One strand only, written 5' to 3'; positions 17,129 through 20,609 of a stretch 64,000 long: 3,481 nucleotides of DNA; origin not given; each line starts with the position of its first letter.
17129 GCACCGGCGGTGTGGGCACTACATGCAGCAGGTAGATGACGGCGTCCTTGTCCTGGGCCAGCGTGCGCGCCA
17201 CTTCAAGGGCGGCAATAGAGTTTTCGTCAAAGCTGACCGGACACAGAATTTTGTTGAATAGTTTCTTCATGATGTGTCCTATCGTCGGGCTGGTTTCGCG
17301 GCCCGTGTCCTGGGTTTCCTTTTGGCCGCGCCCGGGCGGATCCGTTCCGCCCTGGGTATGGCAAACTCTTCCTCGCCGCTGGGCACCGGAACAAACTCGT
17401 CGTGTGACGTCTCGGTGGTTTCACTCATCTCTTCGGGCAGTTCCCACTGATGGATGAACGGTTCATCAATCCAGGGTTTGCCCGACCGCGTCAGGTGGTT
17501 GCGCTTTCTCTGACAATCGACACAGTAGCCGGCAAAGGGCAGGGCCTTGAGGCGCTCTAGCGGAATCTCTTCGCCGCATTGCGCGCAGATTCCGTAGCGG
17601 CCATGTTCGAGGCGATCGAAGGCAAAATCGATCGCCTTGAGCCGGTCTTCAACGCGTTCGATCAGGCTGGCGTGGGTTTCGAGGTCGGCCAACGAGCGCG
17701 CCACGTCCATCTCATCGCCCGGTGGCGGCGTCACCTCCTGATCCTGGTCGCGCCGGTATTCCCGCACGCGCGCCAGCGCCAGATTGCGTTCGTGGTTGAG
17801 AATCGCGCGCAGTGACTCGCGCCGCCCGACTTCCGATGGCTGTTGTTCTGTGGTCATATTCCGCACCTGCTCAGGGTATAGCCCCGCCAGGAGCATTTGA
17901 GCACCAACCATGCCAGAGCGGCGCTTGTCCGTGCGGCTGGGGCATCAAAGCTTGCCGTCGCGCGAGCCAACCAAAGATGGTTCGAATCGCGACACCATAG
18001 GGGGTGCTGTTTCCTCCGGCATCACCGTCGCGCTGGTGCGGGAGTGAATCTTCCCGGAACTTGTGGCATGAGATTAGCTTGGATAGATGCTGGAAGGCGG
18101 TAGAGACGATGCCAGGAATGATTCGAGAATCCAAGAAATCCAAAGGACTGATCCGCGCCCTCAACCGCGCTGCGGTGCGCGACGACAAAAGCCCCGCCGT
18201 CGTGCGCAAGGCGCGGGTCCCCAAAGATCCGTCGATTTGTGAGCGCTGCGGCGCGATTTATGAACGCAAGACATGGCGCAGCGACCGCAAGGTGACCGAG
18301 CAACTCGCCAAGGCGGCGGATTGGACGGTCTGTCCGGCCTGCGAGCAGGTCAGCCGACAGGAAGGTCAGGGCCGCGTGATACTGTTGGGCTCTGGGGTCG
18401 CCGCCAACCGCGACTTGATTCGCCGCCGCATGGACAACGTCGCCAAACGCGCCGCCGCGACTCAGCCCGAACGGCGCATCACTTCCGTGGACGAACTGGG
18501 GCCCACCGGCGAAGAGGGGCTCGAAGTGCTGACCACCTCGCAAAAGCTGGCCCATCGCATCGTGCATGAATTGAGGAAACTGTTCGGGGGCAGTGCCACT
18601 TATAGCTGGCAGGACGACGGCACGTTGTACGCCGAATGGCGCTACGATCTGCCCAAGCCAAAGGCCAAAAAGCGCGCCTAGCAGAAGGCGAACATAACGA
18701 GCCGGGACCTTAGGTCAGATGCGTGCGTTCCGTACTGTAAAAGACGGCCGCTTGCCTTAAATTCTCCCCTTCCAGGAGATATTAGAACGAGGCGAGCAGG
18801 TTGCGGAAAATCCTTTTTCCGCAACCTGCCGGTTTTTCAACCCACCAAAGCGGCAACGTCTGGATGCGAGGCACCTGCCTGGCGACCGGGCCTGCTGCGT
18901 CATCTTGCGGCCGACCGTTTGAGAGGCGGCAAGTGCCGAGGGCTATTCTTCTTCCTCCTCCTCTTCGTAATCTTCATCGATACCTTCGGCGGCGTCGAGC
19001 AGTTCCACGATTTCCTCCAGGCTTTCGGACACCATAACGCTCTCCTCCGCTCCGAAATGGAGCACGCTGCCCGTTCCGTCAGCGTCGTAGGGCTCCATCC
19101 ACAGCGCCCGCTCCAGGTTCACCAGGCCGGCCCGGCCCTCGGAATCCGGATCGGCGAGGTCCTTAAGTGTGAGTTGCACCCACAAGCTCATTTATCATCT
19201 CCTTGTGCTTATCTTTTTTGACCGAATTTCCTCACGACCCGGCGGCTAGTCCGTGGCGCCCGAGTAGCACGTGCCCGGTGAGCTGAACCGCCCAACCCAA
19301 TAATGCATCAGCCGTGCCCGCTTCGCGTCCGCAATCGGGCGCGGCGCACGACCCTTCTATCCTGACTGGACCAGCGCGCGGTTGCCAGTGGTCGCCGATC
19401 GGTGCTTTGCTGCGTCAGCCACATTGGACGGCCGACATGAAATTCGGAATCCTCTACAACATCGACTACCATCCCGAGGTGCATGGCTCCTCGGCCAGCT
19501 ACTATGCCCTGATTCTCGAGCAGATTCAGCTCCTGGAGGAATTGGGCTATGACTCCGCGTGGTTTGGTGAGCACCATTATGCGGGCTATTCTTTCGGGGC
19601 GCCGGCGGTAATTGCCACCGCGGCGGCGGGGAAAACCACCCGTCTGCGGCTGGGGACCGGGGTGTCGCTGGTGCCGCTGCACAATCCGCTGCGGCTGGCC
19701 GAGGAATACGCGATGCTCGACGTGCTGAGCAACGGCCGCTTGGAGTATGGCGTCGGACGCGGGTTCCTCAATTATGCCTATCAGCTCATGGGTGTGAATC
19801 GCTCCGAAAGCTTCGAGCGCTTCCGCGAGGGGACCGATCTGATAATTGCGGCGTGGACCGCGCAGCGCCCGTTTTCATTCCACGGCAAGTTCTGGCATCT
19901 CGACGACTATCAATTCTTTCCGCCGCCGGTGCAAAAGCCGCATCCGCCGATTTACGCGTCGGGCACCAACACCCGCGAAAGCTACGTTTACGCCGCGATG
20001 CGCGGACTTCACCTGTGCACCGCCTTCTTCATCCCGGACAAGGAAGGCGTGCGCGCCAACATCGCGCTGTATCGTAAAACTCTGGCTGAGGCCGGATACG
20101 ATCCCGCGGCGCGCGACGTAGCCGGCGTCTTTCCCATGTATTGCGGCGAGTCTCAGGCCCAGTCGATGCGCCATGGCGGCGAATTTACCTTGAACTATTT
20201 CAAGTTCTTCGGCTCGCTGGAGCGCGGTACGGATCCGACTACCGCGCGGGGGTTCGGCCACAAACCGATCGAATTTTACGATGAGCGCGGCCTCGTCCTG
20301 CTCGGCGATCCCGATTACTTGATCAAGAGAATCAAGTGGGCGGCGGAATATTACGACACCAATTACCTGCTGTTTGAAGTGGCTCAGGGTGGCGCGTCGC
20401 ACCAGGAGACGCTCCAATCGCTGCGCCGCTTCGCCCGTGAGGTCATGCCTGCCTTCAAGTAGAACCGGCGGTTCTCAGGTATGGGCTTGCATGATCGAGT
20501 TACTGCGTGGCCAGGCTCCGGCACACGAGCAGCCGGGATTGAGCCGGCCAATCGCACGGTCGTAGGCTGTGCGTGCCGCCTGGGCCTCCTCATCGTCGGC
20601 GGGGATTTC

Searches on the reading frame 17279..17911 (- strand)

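Call 24: search_protein_families(library=pfam, proteins=[window:17279-17911:-], max_evalue=0.001)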
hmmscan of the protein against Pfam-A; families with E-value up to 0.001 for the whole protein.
window:17279-17911:- (210 aa): 1 family
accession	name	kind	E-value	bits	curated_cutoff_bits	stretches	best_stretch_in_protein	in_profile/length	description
PF01258.23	zf-dskA_traR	-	8.7e-14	51.7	24.9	1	104-138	1-35/36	Prokaryotic dksA/traR C4-type zinc finger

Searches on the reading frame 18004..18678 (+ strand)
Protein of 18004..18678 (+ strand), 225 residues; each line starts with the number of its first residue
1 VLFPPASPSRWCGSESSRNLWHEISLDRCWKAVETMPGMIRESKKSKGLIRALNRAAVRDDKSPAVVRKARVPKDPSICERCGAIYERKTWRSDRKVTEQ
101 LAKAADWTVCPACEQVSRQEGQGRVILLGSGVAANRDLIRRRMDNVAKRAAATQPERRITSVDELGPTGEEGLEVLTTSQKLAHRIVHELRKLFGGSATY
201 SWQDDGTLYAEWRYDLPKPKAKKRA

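Call 24: search_protein_families(library=pfam, proteins=[window:18004-18678:+], max_evalue=0.001)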
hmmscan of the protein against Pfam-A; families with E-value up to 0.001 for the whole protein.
window:18004-18678:+ (225 aa): 1 family
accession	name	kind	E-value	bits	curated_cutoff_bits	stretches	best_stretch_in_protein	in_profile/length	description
PF04981.18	NMD3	-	7.2e-06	26.1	24.9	0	107-202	131-221/243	NMD3 family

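Call 51: search_protein_families(library=ncbifam, proteins=[window:18004-18678:+], max_evalue=0.01)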
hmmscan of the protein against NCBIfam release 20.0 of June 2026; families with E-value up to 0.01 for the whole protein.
window:18004-18678:+ (225 aa): 1 family
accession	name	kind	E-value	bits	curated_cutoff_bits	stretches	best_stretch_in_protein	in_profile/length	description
NF040826.1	lxa_BCAM0308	equivalog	2.7e-21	75.8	100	1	68-207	15-145/153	BCAM0308 family protein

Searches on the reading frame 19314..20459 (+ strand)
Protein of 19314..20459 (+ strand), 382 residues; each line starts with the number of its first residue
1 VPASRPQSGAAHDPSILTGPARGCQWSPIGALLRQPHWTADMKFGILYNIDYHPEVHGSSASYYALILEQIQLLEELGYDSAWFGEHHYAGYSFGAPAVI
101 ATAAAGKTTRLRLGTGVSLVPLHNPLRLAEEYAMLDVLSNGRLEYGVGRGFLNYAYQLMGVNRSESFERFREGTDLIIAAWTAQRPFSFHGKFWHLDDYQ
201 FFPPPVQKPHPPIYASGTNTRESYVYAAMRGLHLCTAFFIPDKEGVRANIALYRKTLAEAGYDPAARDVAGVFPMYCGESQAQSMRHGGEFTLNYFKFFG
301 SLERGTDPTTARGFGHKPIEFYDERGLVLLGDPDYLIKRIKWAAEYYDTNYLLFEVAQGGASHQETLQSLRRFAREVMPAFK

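Call 24: search_protein_families(library=pfam, proteins=[window:19314-20459:+], max_evalue=0.001)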
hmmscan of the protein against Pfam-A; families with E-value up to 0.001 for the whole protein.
window:19314-20459:+ (382 aa): 1 family
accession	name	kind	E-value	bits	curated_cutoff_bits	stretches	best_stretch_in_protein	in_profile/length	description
PF00296.26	Bac_luciferase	-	7.7e-55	186.9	27.9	1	42-292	1-245/314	Luciferase-like monooxygenase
